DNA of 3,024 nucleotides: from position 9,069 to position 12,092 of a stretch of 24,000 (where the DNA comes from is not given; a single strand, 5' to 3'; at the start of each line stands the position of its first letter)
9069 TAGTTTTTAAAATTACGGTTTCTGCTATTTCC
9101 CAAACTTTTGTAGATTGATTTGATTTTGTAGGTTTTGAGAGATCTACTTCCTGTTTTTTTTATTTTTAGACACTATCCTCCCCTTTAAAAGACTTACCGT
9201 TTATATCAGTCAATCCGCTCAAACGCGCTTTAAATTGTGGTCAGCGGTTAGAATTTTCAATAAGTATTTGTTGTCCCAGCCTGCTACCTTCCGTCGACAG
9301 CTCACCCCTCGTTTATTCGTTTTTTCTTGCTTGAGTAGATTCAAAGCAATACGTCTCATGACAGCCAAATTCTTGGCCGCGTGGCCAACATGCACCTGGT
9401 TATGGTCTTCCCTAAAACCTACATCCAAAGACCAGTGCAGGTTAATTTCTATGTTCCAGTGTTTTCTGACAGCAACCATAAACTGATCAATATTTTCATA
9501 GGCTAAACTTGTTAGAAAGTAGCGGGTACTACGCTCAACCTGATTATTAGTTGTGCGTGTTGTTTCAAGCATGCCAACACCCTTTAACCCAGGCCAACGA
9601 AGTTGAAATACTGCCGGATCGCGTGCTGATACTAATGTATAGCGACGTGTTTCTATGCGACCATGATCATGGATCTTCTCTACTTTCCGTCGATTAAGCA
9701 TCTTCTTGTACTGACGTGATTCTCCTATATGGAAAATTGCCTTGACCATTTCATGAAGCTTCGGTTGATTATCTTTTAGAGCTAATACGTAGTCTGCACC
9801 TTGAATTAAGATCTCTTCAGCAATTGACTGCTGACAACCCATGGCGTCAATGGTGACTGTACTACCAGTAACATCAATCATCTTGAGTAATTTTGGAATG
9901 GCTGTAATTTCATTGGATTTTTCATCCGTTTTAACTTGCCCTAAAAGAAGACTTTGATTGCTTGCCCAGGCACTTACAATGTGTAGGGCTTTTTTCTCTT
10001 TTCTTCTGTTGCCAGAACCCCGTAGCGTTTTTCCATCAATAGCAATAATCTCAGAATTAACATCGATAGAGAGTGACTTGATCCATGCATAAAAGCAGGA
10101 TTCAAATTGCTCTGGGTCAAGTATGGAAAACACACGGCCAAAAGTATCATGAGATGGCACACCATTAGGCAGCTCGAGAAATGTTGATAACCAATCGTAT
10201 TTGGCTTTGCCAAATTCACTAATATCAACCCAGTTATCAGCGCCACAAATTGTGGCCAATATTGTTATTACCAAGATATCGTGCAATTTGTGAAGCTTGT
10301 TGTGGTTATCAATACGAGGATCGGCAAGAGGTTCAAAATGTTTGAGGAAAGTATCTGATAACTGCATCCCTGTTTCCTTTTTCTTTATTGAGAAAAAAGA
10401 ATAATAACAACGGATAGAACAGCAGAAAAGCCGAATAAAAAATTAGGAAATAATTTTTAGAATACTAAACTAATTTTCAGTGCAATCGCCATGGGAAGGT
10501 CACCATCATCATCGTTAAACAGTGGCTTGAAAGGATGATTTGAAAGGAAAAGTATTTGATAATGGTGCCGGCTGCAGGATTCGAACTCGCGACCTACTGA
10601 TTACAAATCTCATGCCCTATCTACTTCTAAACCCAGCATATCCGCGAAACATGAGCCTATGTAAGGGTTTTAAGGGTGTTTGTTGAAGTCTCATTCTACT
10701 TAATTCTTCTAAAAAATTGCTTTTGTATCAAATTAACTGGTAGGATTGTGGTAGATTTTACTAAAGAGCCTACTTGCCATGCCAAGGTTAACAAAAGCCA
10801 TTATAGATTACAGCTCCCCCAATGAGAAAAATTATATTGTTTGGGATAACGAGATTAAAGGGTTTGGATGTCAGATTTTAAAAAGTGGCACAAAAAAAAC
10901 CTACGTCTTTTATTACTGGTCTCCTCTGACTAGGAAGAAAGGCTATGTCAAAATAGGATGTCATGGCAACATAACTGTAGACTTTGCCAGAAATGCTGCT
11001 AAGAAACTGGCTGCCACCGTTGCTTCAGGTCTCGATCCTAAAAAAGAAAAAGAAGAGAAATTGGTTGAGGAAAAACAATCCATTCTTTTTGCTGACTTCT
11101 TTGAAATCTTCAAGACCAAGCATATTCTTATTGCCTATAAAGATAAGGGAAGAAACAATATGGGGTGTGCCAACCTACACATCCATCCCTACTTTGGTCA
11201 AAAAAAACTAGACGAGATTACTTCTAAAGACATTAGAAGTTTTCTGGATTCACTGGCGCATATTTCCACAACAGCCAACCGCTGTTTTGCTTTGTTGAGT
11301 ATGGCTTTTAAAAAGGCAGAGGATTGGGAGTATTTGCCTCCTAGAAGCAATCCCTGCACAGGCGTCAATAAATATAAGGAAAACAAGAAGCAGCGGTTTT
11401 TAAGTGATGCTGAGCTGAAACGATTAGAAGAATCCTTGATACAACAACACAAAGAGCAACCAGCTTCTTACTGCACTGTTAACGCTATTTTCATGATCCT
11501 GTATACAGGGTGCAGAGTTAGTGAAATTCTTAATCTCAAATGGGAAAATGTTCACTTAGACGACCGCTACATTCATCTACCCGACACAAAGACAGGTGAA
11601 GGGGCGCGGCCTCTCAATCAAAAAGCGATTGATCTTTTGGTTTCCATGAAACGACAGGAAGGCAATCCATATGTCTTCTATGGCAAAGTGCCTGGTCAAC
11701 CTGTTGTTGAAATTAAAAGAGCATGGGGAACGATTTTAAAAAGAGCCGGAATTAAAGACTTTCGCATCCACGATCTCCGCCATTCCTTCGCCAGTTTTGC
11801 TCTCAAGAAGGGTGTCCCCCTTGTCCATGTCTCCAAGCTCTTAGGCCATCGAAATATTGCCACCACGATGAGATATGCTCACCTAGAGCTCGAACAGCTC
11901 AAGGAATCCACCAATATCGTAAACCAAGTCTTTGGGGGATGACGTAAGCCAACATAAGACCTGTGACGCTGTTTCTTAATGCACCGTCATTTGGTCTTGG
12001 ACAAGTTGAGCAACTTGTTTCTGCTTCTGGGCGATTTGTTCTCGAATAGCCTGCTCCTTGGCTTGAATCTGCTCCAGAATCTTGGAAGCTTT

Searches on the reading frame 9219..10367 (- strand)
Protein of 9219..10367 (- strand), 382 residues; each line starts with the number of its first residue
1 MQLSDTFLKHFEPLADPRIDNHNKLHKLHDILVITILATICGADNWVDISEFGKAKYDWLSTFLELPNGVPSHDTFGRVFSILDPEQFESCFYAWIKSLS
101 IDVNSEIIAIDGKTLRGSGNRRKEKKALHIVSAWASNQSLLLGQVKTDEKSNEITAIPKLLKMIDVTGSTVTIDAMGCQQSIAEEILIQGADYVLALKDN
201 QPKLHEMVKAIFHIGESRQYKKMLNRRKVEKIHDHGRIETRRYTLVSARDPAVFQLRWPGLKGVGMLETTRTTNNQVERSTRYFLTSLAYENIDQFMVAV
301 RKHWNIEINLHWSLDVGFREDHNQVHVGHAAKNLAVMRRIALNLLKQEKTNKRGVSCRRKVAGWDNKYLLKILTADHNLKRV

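Call 54: search_protein_families(library=pfam, proteins=[window:9219-10367:-], max_evalue=0.01)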
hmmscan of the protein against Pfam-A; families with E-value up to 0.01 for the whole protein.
window:9219-10367:- (382 aa): 2 families
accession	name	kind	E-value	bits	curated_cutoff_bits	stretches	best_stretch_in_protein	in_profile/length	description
PF13808.11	DDE_Tnp_1_assoc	-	1.2e-33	115.4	32.3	1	9-96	2-88/88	DDE_Tnp_1-associated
PF01609.27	DDE_Tnp_1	-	2.6e-19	70.2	23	1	106-344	5-200/200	Transposase DDE domain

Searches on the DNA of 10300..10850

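Call 53: search_rna_families(source=window, start=10300, end=10850, threshold=evalue, max_evalue=10, show_alignments=2)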
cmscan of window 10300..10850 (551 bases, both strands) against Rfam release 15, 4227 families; matches with E-value up to 10: 6.
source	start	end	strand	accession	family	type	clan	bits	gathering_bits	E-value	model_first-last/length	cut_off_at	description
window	10363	10416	-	RF04193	mir-51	Gene; miRNA;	-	19.9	70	0.22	1-62/62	no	mir-51 microRNA precursor family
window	10371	10415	-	RF02060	STnc410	Gene; sRNA;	-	16.7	50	0.34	1-158/158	no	Enterobacterial sRNA STnc410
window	10363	10446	+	RF01005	MIR530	Gene; miRNA;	-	14.3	85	6.8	42-135/172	no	MIR530 microRNA precursor family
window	10566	10637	-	RF00005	tRNA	Gene; tRNA;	CL00001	13.8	29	8.1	1-71/71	no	tRNA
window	10365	10413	-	RF02377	SurA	Gene; sRNA;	-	11.5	100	1.2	170-218/279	no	SurA sRNA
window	10399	10416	+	RF03010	mcrA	Gene; sRNA;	-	11.5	57.6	2.6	1-51/51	no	mcrA RNA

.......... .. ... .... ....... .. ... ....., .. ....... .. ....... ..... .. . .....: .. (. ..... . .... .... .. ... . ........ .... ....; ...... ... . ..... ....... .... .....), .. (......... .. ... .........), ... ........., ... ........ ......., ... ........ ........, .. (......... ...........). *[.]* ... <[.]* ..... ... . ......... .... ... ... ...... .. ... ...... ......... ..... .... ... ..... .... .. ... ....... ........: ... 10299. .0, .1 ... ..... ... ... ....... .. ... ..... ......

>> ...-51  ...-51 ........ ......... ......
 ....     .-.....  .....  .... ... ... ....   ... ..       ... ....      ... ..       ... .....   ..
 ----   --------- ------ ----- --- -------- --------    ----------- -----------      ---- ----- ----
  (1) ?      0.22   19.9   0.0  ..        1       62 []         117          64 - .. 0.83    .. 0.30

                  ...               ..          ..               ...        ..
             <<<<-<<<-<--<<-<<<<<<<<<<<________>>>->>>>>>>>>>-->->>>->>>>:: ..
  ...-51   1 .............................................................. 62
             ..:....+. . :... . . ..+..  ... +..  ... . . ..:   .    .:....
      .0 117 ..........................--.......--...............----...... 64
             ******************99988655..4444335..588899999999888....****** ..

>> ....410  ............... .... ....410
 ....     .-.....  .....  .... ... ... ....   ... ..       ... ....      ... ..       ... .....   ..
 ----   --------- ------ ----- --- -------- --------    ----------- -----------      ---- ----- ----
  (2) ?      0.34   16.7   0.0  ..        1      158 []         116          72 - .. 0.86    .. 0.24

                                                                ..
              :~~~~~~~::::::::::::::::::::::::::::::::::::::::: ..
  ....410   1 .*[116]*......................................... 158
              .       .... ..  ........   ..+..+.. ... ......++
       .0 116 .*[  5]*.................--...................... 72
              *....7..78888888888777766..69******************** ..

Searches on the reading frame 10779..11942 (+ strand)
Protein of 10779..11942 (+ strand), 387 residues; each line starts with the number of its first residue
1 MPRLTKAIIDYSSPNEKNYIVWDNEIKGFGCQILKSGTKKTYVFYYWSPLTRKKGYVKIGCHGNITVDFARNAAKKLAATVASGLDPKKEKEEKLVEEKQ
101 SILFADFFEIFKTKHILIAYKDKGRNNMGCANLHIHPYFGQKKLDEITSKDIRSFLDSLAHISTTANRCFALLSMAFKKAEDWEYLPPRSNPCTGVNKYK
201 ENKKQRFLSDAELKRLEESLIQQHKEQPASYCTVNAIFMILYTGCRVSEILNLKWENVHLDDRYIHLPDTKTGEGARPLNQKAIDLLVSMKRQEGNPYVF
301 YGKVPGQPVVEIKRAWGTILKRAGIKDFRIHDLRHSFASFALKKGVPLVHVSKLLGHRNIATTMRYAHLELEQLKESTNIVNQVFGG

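Call 3: search_protein_families(library=pfam, proteins=[window:10779-11942:+], max_evalue=1)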
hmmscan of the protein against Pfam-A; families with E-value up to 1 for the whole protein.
window:10779-11942:+ (387 aa): 5 families
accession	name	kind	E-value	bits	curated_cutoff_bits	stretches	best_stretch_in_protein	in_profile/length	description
PF00589.27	Phage_integrase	-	1.6e-28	100.1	27.1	1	218-370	9-169/172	Phage integrase family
PF13356.12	Arm-DNA-bind_3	-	4.6e-10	39.9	27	1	5-94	2-83/83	Arm DNA-binding domain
PF14659.12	Phage_int_SAM_3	-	1.2e-05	25.9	22.6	1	130-159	28-57/58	Phage integrase, N-terminal SAM-like domain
PF13495.12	Phage_int_SAM_4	-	0.02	15.7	27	1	140-182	34-80/85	Phage integrase, N-terminal SAM-like domain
PF13340.11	DUF4096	-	0.069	13.8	34.3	1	208-246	1-45/76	Putative transposase of IS4/5 family (DUF4096)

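Call 4: search_protein_families(library=ncbifam, proteins=[window:10779-11942:+], max_evalue=1)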
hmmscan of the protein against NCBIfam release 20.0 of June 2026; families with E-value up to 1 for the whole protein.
window:10779-11942:+ (387 aa): 16 families
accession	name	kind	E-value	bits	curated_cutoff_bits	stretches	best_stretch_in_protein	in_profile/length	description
NF040815.2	recomb_XerA_Arch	equivalog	2.3e-30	106.1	220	1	140-376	31-261/263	site-specific tyrosine recombinase/integron integrase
TIGR02225.1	recomb_XerD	equivalog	3.9e-23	82.2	329.6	1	141-377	35-282/290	site-specific tyrosine recombinase XerD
TIGR02224.1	recomb_XerC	equivalog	5.7e-23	81.7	335.15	1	141-376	38-284/295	tyrosine recombinase XerC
NF001399.0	PRK00283.1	subfamily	3.4e-19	69.2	279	1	142-377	46-291/300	tyrosine recombinase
NF007246.0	PRK09692.1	domain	4.8e-12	45.2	434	2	4-99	8-100/413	integrase domain-containing protein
NF003462.0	PRK05084.1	equivalog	1.3e-11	43.9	267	2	330-381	305-356/360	tyrosine recombinase XerS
TIGR02249.1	integrase_gron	subfamily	1.7e-11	44.1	265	1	313-369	243-300/315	integron integrase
NF007370.0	PRK09870.1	subfamily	2e-07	30.9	221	1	200-367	5-177/200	tyrosine-type DNA invertase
NF011946.0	PRK15417.1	equivalog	2.4e-07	30.2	435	1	313-369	258-315/337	integron integrase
NF002331.0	PRK01287.1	subfamily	1.2e-05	24.5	371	1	311-376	252-319/365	site-specific tyrosine recombinase XerC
NF007371.0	PRK09871.1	subfamily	1.4e-05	24.7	222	2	204-273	3-68/198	tyrosine-type DNA invertase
NF002685.0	PRK02436.1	equivalog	2.5e-05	24.3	178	1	201-366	85-243/245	site-specific tyrosine recombinase XerD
NF047926.1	integrase_GmtZ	equivalog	0.00066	17.8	600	1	327-376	427-477/784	gamma-mobile-trio integrase GmtZ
NF041502.1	integrase_1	equivalog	0.015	14.1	350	1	208-261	141-194/484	site-specific integrase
NF040693.1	recomb_GmtY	equivalog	0.024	13.9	340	0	330-376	393-439/441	gamma-mobile-trio recombinase GmtY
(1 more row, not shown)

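Call 44: search_protein_families(library=phrogs, proteins=[window:10779-11942:+], max_evalue=0.1)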
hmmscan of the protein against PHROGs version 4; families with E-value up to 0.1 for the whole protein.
window:10779-11942:+ (387 aa): 17 families
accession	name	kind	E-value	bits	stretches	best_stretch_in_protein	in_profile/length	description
phrog_1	-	integration and excision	1.4e-72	246.9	1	12-385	101-451/611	integrase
phrog_216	-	integration and excision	6e-36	125.1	1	167-381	16-236/301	integrase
phrog_35951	-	unknown function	3.7e-14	54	1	313-381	6-74/97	-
phrog_7685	-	integration and excision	7.1e-11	43.1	1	314-385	169-239/240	integrase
phrog_7244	-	integration and excision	1.9e-10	41.5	1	134-274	105-237/263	integrase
phrog_3423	-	unknown function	8.8e-10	39.8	1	4-150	8-151/157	-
phrog_7269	-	integration and excision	1.6e-08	35.4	1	329-377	29-77/89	integrase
phrog_23271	-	unknown function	4.3e-06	27.6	1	331-372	12-53/67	-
phrog_34557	-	integration and excision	0.00027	21.7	1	329-378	126-175/183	integrase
phrog_22184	-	unknown function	0.00035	21.2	1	199-272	175-248/254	-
phrog_25190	-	integration and excision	0.00054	21.3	1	320-363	39-82/109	integrase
phrog_5830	-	integration and excision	0.003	17.8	1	198-287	102-186/318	integrase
phrog_9208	-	integration and excision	0.0033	18.3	1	329-380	189-235/241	integrase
phrog_4710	-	unknown function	0.0044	17.6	1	126-271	49-193/211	-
phrog_26960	-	unknown function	0.007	17.6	1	88-161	54-128/146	-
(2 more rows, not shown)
